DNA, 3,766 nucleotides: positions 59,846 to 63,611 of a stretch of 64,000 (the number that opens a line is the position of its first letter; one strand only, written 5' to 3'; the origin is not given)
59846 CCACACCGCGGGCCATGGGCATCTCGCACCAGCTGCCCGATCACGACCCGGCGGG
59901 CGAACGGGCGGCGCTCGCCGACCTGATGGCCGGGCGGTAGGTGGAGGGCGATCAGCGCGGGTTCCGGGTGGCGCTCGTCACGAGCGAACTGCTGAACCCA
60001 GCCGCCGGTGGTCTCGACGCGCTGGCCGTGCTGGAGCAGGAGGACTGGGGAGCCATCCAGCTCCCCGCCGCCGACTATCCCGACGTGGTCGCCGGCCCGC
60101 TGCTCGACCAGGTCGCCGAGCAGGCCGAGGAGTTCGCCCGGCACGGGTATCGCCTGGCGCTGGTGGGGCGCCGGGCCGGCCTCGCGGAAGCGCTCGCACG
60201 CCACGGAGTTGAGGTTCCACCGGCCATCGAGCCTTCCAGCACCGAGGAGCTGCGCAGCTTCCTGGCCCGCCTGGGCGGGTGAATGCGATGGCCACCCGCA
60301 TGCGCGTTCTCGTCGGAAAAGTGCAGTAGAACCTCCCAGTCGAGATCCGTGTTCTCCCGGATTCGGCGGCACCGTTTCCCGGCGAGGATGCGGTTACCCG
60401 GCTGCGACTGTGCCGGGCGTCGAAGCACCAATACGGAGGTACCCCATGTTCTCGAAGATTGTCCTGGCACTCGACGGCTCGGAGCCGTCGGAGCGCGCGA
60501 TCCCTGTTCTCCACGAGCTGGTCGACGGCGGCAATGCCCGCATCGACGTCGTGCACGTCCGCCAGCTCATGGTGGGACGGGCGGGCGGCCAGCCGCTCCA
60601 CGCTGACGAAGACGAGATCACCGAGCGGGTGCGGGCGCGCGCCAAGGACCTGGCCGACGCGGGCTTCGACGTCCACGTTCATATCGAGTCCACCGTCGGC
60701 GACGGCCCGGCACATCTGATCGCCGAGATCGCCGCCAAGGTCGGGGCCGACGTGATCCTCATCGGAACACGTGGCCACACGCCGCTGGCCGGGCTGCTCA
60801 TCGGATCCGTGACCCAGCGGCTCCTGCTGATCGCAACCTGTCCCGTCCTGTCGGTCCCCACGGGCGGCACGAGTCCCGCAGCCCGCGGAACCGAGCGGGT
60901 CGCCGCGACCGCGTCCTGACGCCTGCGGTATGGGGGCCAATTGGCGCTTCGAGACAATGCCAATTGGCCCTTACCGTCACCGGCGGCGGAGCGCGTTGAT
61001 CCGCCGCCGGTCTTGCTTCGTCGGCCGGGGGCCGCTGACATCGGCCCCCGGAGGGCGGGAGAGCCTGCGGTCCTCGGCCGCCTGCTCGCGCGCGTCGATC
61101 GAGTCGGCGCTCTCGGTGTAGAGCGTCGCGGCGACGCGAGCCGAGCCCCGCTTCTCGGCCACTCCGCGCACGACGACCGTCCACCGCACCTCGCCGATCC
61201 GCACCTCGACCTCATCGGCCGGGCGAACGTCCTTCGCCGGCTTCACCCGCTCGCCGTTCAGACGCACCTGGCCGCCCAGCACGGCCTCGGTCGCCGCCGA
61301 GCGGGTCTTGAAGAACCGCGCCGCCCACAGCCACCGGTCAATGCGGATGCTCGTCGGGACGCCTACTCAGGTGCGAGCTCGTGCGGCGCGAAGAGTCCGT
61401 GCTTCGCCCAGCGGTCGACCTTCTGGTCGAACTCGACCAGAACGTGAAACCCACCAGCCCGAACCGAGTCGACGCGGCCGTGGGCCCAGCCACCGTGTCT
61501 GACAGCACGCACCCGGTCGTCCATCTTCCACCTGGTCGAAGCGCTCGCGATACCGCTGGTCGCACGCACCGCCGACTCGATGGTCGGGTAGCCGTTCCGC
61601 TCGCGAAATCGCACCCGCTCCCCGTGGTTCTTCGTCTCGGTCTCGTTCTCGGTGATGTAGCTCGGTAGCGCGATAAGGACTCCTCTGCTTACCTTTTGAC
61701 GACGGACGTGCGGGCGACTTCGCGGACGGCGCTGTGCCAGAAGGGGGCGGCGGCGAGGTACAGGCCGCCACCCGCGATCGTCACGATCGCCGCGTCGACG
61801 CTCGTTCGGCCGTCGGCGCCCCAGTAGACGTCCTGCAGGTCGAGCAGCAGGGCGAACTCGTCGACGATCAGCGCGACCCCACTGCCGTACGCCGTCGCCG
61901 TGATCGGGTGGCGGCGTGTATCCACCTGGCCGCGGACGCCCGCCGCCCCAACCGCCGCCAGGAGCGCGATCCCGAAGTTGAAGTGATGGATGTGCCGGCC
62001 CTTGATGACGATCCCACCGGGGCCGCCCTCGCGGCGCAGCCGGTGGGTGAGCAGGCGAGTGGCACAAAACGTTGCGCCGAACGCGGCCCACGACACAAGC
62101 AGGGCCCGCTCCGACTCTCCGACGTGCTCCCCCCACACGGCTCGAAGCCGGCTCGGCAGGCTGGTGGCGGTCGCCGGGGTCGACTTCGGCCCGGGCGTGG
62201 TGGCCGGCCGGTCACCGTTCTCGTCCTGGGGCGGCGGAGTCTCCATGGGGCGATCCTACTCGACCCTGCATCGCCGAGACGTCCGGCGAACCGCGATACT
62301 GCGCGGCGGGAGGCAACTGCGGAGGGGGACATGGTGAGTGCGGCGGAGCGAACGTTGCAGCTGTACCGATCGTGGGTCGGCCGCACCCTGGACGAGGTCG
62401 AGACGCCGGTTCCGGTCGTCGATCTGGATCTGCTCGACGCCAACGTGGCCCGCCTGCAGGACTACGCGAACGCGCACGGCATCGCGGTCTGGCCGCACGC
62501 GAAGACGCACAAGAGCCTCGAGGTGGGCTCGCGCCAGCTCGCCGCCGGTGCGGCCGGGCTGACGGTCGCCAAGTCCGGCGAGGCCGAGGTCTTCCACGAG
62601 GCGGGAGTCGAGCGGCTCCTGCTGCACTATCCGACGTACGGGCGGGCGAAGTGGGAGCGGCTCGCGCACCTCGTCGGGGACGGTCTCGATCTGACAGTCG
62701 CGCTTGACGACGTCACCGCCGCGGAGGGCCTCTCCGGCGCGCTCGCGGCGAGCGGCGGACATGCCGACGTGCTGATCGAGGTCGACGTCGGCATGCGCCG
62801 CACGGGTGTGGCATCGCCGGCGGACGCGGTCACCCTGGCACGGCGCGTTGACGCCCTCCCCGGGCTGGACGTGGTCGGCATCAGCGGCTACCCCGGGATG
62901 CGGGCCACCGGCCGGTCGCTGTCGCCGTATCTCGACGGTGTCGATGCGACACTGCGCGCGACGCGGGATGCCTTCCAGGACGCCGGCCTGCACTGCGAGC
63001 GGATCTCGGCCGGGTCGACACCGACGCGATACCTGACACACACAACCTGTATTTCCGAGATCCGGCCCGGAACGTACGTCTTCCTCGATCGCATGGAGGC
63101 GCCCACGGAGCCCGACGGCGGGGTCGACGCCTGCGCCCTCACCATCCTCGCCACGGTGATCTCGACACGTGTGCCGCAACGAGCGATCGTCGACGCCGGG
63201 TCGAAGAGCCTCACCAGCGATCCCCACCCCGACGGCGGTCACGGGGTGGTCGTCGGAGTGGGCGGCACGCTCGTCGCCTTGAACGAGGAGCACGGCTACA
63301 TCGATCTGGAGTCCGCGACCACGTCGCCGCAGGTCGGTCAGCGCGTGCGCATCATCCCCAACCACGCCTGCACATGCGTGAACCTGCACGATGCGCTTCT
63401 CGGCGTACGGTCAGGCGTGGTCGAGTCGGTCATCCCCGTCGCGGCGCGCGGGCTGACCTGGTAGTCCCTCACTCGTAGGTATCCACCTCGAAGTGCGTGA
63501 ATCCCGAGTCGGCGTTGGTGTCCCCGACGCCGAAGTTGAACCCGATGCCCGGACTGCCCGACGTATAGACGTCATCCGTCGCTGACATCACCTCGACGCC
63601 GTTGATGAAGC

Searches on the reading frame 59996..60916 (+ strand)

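Call 13: search_protein_families(library=pfam, proteins=[window:59996-60916:+], max_evalue=0.001)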
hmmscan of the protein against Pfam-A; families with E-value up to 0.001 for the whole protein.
window:59996-60916:+ (307 aa): 1 family
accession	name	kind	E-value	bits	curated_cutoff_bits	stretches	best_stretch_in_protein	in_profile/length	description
PF00582.32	Usp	-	8.3e-23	81.9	24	1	151-288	1-141/141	Universal stress protein family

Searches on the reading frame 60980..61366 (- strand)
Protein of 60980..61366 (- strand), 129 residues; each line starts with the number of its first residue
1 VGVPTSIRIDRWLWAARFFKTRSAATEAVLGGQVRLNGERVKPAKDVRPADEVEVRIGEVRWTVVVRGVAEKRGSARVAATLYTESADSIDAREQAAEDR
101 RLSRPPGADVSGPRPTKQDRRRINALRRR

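Call 61: search_protein_families(library=pfam, proteins=[window:60980-61366:-], max_evalue=0.01)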
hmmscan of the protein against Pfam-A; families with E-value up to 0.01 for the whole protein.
window:60980-61366:- (129 aa): 1 family
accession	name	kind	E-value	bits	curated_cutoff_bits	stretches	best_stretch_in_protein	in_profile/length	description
PF01479.30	S4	-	4.7e-13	49.1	22.8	1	8-53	2-48/48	S4 domain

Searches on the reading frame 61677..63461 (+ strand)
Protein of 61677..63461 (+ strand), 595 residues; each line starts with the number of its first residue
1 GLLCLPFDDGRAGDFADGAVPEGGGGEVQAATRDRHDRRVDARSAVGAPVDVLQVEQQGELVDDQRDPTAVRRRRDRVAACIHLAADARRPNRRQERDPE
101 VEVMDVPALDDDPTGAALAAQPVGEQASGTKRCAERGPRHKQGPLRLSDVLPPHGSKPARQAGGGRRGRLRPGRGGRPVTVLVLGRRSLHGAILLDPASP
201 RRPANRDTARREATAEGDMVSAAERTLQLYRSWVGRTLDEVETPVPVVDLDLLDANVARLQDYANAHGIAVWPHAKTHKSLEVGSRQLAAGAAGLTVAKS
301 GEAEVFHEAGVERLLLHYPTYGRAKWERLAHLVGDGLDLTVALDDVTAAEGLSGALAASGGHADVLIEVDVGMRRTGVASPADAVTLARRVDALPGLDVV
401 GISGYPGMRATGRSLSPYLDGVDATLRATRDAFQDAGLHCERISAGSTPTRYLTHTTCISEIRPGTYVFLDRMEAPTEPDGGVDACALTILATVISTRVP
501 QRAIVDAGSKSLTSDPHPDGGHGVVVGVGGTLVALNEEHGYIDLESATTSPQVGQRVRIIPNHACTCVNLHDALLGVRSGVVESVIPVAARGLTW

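Call 13: search_protein_families(library=pfam, proteins=[window:61677-63461:+], max_evalue=0.001)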
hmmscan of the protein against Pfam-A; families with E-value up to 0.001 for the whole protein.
window:61677-63461:+ (595 aa): 2 families
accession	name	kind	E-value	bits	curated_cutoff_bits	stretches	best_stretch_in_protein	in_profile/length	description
PF01168.26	Ala_racemase_N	-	3.4e-25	89.5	24.1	1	248-471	1-218/220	Alanine racemase, N-terminal domain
PF14031.13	D-ser_dehydrat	-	5.7e-25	88.2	22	1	487-576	1-96/97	Putative serine dehydratase domain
